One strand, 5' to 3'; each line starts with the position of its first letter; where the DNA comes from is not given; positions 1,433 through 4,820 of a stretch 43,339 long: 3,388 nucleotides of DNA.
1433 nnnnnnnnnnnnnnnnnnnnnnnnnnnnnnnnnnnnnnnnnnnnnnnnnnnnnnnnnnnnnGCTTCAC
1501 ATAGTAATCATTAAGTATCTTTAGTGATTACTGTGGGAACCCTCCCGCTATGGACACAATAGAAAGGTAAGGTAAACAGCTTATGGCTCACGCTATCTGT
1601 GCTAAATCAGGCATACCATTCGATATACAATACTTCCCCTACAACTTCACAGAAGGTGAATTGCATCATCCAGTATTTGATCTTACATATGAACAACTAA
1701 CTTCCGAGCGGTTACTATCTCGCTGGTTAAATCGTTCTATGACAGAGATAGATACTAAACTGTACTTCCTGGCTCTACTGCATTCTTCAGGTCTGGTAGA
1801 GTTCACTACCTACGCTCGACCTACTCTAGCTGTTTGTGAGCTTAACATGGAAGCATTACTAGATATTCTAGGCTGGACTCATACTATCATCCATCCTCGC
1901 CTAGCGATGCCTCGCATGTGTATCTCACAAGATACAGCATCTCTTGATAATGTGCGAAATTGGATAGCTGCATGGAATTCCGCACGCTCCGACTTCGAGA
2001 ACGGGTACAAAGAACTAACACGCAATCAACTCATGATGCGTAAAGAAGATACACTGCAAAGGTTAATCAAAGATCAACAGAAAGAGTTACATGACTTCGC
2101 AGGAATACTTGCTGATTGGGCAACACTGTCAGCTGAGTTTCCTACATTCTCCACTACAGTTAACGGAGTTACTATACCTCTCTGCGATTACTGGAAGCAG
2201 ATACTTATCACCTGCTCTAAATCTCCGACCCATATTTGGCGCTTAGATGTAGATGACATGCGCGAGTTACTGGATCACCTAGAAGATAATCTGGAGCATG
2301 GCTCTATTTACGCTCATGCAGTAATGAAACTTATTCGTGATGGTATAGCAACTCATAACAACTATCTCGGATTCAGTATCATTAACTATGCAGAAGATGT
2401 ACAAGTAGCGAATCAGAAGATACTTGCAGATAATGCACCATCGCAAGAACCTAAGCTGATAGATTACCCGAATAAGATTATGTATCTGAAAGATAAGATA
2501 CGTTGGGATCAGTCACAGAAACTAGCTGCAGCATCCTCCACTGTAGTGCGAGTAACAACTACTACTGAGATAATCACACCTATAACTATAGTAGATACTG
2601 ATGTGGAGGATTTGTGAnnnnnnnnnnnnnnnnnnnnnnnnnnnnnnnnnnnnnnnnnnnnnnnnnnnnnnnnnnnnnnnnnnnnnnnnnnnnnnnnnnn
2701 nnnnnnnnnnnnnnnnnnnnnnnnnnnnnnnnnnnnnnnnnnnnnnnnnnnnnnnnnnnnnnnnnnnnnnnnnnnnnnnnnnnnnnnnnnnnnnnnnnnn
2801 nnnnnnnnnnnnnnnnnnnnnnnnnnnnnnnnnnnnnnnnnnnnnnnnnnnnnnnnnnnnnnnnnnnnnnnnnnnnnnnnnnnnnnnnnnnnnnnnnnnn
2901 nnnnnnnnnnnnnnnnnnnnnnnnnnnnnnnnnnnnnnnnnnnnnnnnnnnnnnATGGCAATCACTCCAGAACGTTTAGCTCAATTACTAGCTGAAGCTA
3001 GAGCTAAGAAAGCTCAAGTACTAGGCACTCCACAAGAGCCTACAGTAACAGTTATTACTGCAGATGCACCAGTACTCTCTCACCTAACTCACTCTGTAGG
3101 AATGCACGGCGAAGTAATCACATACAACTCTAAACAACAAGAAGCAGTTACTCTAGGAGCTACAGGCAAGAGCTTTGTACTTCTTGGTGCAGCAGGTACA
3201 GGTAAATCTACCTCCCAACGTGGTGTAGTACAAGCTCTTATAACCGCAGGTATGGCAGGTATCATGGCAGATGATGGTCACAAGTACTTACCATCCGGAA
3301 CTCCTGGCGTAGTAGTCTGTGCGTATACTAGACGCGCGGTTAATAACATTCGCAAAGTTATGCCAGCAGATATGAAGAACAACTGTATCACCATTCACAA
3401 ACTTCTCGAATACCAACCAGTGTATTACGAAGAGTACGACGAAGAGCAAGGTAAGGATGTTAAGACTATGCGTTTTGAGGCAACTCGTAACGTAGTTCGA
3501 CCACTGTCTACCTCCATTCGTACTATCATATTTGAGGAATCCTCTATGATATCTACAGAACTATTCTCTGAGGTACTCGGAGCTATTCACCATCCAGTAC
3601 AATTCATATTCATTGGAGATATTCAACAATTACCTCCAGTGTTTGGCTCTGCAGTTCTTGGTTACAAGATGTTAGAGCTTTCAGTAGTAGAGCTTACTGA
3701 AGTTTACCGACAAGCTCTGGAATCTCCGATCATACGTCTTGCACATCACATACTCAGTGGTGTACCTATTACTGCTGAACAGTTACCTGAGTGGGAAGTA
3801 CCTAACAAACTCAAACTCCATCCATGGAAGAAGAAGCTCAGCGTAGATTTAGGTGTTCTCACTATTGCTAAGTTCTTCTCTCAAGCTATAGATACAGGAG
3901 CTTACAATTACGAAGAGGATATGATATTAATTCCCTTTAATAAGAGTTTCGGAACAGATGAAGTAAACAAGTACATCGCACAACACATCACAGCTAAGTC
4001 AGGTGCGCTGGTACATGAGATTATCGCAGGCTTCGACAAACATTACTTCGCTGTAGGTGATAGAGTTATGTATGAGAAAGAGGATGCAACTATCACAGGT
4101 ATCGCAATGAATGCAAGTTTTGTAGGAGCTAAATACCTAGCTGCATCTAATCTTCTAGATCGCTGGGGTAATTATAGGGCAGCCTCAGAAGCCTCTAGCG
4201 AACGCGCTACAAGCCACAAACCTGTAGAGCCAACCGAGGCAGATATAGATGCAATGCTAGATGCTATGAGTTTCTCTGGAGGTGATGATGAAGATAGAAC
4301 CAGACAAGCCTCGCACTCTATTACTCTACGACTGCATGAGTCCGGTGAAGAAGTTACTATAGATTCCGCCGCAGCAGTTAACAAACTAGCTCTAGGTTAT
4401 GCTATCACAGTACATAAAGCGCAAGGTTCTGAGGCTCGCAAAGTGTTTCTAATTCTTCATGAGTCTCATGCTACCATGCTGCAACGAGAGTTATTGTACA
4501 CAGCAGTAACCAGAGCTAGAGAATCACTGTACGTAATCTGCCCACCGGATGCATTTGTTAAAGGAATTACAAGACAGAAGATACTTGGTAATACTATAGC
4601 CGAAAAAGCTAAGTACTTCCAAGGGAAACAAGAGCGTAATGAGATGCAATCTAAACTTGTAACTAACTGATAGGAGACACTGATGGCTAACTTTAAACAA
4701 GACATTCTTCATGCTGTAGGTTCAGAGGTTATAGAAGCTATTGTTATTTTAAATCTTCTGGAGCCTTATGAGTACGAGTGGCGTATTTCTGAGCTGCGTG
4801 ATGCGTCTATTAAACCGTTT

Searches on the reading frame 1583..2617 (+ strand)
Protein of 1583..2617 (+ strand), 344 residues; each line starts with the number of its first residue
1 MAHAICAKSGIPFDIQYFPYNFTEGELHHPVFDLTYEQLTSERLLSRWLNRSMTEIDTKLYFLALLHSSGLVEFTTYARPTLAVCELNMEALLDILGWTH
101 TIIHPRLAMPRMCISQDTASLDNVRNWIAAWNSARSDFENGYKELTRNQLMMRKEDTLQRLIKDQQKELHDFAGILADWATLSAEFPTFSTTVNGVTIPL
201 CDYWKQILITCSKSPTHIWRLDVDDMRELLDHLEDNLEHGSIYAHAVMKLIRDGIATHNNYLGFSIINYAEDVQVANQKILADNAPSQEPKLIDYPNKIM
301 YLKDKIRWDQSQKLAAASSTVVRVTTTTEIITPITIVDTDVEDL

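Call 7: search_protein_families(library=pfam, proteins=[window:1583-2617:+], max_evalue=0.01)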
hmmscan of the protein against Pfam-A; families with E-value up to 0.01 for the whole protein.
window:1583-2617:+ (344 aa): 0 families

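Call 8: search_protein_families(library=phrogs, proteins=[window:1583-2617:+], max_evalue=0.001)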
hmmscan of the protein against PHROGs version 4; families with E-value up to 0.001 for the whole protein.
window:1583-2617:+ (344 aa): 0 families

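Call 61: find_related_loci(query=A4, collection=viral_contigs, flank=10000)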
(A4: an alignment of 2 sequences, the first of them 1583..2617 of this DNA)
Query A4 (344 aa) in viral_contigs; peptide patterns used: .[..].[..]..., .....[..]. (x = any residue, [..] = any of these).
201 stretches matched a pattern; 1 encode a relative of the query (tblastn E <= 1e-3); 1 distinct loci.
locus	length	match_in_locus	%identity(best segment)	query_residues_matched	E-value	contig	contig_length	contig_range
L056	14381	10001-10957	73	1-319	3e-166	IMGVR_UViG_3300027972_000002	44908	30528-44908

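Call 86: find_homologous_proteins(query=window:1583-2617:+, max_evalue=0.00001)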
Query window:1583-2617:+ (344 aa): 34 proteins with E <= 0.00001 among 981 candidates.
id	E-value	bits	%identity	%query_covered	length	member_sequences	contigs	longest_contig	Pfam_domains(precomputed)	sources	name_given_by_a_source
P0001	3.4e-232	788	100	100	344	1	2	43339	-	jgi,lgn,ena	-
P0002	3.7e-198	676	88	96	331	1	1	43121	-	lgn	-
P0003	2.5e-178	611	80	92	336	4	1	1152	-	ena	-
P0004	1.1e-171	589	72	100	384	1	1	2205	-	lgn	-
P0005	1.0e-167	576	76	93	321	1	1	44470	-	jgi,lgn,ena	-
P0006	4.0e-167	574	74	97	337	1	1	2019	-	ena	-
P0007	1.1e-166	572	76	94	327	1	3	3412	-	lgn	-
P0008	1.5e-165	569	75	92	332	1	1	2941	-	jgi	jgi:hypothetical protein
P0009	7.8e-164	563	72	96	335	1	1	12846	-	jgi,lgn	jgi:hypothetical protein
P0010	1.2e-163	562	73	94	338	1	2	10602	-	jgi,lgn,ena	-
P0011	6.6e-162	557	72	96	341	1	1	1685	-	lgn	-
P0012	1.1e-161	556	75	91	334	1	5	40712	-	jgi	jgi:hypothetical protein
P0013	1.1e-159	549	74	91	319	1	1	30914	-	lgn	-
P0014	1.8e-158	545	73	93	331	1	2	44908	-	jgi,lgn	-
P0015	4.5e-157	541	73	92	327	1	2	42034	-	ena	-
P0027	5.3e-75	271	41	91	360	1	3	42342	-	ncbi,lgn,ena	-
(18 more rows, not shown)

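Call 88: find_encoding_contigs(protein=P0002, flank=6000, max_places=2)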
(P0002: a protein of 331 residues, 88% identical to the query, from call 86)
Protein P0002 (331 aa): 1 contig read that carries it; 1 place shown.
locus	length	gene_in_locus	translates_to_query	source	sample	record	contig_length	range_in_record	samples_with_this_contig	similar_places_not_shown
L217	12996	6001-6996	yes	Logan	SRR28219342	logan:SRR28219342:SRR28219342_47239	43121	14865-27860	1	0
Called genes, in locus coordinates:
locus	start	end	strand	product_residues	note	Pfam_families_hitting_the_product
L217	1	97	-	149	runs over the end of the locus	-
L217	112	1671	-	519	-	-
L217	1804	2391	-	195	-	-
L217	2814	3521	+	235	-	-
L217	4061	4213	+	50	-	-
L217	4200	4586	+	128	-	-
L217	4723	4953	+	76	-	-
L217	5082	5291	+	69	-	-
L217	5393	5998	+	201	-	-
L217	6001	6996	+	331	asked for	-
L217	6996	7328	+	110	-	-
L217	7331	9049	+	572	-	PF13086:AAA_11 (faint), PF13245:AAA_19, PF13604:AAA_30, PF01443:Viral_helicase1 (weak), PF13538:UvrD_C_2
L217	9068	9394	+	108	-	-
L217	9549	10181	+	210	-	-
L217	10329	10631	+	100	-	-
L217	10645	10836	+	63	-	-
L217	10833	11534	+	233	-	-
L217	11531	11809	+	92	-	-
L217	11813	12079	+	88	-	-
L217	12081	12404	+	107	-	-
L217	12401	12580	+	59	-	-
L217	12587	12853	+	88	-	-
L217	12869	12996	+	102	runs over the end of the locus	-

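Call 89: find_encoding_contigs(protein=P0027, flank=6000, max_places=3)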
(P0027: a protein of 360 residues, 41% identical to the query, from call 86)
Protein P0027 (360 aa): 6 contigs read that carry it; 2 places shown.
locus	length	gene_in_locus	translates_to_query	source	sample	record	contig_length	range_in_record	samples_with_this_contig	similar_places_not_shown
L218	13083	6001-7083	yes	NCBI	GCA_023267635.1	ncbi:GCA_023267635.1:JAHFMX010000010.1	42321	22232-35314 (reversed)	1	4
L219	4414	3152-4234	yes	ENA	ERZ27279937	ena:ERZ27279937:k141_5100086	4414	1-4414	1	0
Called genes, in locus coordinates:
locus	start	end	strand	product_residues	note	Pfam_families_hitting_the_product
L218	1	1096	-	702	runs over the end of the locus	-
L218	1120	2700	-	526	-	-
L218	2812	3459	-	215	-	-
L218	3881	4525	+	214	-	-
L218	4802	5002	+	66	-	-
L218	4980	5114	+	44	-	-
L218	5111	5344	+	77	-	-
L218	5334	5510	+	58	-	-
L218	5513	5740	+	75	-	-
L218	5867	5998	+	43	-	-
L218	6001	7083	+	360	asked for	-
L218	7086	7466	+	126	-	-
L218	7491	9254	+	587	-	PF13361:UvrD_C (weak), PF13086:AAA_11 (faint), PF13245:AAA_19, PF13604:AAA_30, PF01443:Viral_helicase1, PF13538:UvrD_C_2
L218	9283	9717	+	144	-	-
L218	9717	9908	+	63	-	-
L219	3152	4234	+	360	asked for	-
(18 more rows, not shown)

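Call 94: search_solved_structures(query=A9, max_evalue=1)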
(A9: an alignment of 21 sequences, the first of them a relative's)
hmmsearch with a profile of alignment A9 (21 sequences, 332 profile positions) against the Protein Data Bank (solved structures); distinct sequences matched with E-value up to 1: 8.
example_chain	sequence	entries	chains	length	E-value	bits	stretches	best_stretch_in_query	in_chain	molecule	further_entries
6wvs_A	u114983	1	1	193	0.032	16.3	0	198-233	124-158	DeNovoTIM15 hyperstable de novo TIM barrel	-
6yqx_A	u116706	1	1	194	0.042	16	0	199-233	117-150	de novo designed TIM barrel DeNovoTIM13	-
7p12_A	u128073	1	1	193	0.057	15.5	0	200-233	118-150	DeNovoTIM13-SB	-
8vjh_Q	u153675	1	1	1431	0.14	14.3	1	176-247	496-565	Tape measure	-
9gl1_A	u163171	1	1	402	0.56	12.3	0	180-271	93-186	Acetylpolyamine aminohydrolase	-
7xsx_j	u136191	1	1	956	0.68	12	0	111-204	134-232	FACT complex subunit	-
9wmw_j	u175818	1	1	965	0.69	12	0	111-204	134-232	FACT complex subunit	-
7xt7_j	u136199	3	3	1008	0.76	11.8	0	111-204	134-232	FACT complex subunit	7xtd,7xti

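Call 99: predict_structure(alignment_id=A9)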
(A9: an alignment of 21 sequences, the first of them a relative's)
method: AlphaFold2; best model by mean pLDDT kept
length: 344 residues; sequences in the alignment: 21
mean_pLDDT: 78.5   pTM: 0.48
mean pLDDT of the five models: 78.5, 77.0, 76.2, 75.6, 74.7
residues with pLDDT >= 90: 92; 70-90: 176; 50-70: 37; < 50: 39
segments of 3 or more residues with pLDDT < 50: 263-273, 320-344
pLDDT, mean of each block of 10 residues (from residue 1): 62 58 56 85 88 88 92 90 94 92 84 92 93 92 87 83 69 85 88 85 92 84 90 87 87 86 44 61 81 86 87 71 35 34 32
secondary structure, 60 per line:
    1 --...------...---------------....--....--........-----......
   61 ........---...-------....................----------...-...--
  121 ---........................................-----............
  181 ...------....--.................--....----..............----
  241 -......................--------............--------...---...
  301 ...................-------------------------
elements in order: E3-5 E12-14 H30-33 H36-39 H42-49 H55-68 E72-74 H82-101 E112-114 H124-163 H169-183 E190-193 E196-199 H200-212 H215-218 H223-236 H242-263 H272-283 H298-319

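Call 102: fold_search(model_id=the predicted structure, library=pdb)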
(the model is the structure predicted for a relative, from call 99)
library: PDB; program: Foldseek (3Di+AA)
matches with E <= 10: 380; with E <= 0.001: 0
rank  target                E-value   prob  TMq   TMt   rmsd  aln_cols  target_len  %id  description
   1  5dwe_A                1.9e-01  0.30  0.12  0.17  21.9       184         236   14  Crystal Structure of the ER-alpha Ligand-binding Domain in Complex with a 2-Chloro-substituted Triaryl-imine analog 4, (released 2016-05-04)
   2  4mg8_B                2.7e-01  0.23  0.11  0.15  21.5       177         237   12  Crystal structure of hERa-LBD (Y537S) in complex with alpha-zearalanol (released 2014-09-03)
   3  5e14_A                3.3e-01  0.25  0.12  0.17  19.8       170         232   14  Crystal Structure of the ER-alpha Ligand-binding Domain in Complex with the Cyclofenil Derivative 4,4'-{[(3R)-3-phenyl (released 2016-05-04)
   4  5kcu_A                4.3e-01  0.20  0.12  0.17  21.7       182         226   13  Crystal Structure of the ER-alpha Ligand-binding Domain (Y537S) in Complex with an N-ethyl, alpha-naphthyl OBHS-N deri (released 2016-11-16)
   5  3uud_B                4.3e-01  0.20  0.11  0.15  21.6       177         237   13  Crystal structure of hERa-LBD (Y537S) in complex with estradiol (released 2012-08-22)
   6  5tlg_A                4.7e-01  0.18  0.12  0.17  21.9       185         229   14  Crystal Structure of the ER-alpha Ligand-binding Domain (Y537S) in Complex with (E)-4,4''-dihydroxy-3'-((hydroxyiminio (released 2017-01-18)
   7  5krk_A                5.4e-01  0.16  0.12  0.17  22.0       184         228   14  Crystal Structure of the ER-alpha Ligand-binding Domain (Y537S) in Complex with 4,4'-((5-bromo-2,3-dihydro-1H-inden-1- (released 2017-01-18)
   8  5t92_B                6.6e-01  0.15  0.10  0.18  20.6       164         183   14  ESTROGEN RECEPTOR ALPHA LIGAND BINDING DOMAIN IN COMPLEX WITH (2E)-3-{4-[(1R)-2-(4-fluorophenyl)-6-hydroxy-1-methy l-1 (released 2017-03-29)
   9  4iui_A                6.6e-01  0.08  0.10  0.16  27.8       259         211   12  Crystal Structure of the Estrogen Receptor alpha Ligand-binding Domain in Complex with Dynamic WAY derivative, 4a (released 2013-03-27)
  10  4znh_B                7.7e-01  0.16  0.11  0.17  21.6       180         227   12  Crystal Structure of the ER-alpha Ligand-binding Domain (Y537S) in complex with a 2-Fluoro-substituted OBHS derivative (released 2016-05-04)
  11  5e15_A                8.5e-01  0.13  0.11  0.17  21.2       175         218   14  Crystal Structure of the ER-alpha Ligand-binding Domain in Complex with the Cyclofenil Derivative 4,4'-{[4-(2-hydroxye (released 2016-05-04)
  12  5tm2_A                9.4e-01  0.15  0.12  0.18  22.0       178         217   13  Crystal Structure of the ER-alpha Ligand-binding Domain (Y537S) in Complex with 2,5-bis(2-chloro-4-hydroxyphenyl)thiop (released 2017-01-18)
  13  5tlo_B                9.4e-01  0.14  0.11  0.16  21.4       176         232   13  Crystal Structure of the ER-alpha Ligand-binding Domain (Y537S) in Complex with a Squaric Acid-linked Dimeric Estrogen (released 2017-01-18)
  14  8xsm                  9.4e-01  0.13  0.10  0.10  18.9       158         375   14  transporter (released 2025-01-15)
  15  2jf9_C                9.4e-01  0.10  0.10  0.15  20.5       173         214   14  ESTROGEN RECEPTOR ALPHA LBD IN COMPLEX WITH A TAMOXIFEN-SPECIFIC PEPTIDE ANTAGONIST (released 2007-02-20)
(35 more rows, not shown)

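Call 107: find_related_loci(query=A9, collection=genome_contigs, flank=5000)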
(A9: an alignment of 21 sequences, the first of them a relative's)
Query A9 (344 aa) in genome_contigs; peptide patterns used: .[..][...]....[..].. (x = any residue, [..] = any of these).
26 stretches matched a pattern; 1 encode a relative of the query (tblastn E <= 1e-3); 1 distinct loci.
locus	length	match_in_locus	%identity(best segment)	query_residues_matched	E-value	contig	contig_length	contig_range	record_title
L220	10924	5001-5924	41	1-313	3e-82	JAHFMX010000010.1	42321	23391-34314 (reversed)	MAG: bacterium isolate nzgw467 NODE_778_length_42322_cov_18.565958, whole genome shotgun sequence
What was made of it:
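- On RHH-type operator/centromere arrays (ParR-parC, omega, MetJ, CopG): The host, and therefore the promoter type, is unknown (call 107).
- Tried and rejected: genome_contigs scan for host assignment returned only a MAG that is itself the phage, 'bacterium isolate nzgw467' (call 107).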

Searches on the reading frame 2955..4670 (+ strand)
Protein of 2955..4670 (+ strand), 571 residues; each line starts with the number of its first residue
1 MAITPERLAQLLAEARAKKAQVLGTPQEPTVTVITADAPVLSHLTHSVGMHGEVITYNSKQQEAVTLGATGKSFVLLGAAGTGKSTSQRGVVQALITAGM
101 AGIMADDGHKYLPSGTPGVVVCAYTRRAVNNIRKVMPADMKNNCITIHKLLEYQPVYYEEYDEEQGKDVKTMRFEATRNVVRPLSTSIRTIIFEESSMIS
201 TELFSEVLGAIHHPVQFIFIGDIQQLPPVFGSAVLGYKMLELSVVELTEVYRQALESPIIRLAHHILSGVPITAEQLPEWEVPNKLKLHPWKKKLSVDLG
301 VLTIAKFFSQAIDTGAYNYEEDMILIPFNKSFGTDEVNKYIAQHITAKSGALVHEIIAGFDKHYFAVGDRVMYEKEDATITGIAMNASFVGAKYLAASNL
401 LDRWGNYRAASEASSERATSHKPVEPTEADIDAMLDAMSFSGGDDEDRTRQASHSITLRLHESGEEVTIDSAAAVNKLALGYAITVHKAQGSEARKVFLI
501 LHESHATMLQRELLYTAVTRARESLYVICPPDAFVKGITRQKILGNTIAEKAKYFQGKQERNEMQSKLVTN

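Call 7: search_protein_families(library=pfam, proteins=[window:2955-4670:+], max_evalue=0.01)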
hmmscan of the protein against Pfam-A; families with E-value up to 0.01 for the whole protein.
window:2955-4670:+ (571 aa): 6 families
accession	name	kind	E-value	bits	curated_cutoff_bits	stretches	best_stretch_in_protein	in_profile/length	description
PF13245.12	AAA_19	-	1.3e-19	71.2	25.1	1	61-230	1-133/134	AAA domain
PF13604.12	AAA_30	-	2.6e-19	70.1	27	1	57-271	2-173/191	AAA domain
PF13538.12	UvrD_C_2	-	5.4e-17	61.8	27.4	1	481-528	2-52/52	UvrD-like helicase C-terminal domain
PF01443.25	Viral_helicase1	-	8.5e-10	39.3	21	1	466-528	161-227/228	Viral superfamily 1 RNA helicase core domain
PF13086.12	AAA_11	-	2.6e-06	27.8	27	0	57-137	2-73/257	AAA domain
PF13401.12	AAA_22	-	0.0094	16.7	27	0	72-223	6-124/130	AAA domain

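Call 8: search_protein_families(library=phrogs, proteins=[window:2955-4670:+], max_evalue=0.001)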
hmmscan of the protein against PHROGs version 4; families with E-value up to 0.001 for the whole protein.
window:2955-4670:+ (571 aa): 4 families
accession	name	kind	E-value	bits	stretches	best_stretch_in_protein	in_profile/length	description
phrog_325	-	DNA, RNA and nucleotide metabolism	1.8e-67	229.5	1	55-550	469-883/986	Dda-like helicase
phrog_4412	-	DNA, RNA and nucleotide metabolism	4.1e-55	188.4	1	55-542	329-726/743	exonuclease V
phrog_1967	-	DNA, RNA and nucleotide metabolism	9.1e-12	45.3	1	484-540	608-679/776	DNA helicase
phrog_25471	-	unknown function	0.00094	20.3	0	58-226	4-160/162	-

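Call 66: find_related_loci(query=A6, collection=viral_contigs, flank=10000)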
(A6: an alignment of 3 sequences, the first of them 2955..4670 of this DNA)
Query A6 (571 aa) in viral_contigs; peptide patterns used: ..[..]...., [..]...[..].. (x = any residue, [..] = any of these).
184 stretches matched a pattern; 90 encode a relative of the query (tblastn E <= 1e-3); the best 80 are kept; 80 distinct loci.
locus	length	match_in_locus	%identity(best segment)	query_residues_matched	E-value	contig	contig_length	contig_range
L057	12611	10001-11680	68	7-569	0e+0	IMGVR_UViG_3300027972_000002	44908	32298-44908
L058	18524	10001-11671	59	8-563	0e+0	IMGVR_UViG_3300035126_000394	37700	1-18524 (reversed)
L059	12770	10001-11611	54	6-558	0e+0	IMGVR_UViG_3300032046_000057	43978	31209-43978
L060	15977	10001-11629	55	6-558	0e+0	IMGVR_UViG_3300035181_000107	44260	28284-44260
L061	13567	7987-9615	55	6-558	0e+0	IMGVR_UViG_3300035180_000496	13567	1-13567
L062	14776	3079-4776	54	1-562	0e+0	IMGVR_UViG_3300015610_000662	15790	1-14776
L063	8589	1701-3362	53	1-562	0e+0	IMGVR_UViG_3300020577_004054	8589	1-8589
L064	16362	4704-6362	53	2-563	0e+0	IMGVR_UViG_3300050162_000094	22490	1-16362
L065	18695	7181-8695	58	51-558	0e+0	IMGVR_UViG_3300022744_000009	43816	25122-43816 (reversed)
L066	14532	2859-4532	54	6-567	0e+0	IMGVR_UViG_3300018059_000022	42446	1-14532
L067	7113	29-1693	53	7-563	0e+0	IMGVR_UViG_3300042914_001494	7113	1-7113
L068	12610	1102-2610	56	51-563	0e+0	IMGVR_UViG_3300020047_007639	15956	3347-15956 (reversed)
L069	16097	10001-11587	55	25-561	0e+0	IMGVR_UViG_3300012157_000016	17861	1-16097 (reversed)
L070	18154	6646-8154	59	45-558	0e+0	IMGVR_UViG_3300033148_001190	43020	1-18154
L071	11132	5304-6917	53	7-558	0e+0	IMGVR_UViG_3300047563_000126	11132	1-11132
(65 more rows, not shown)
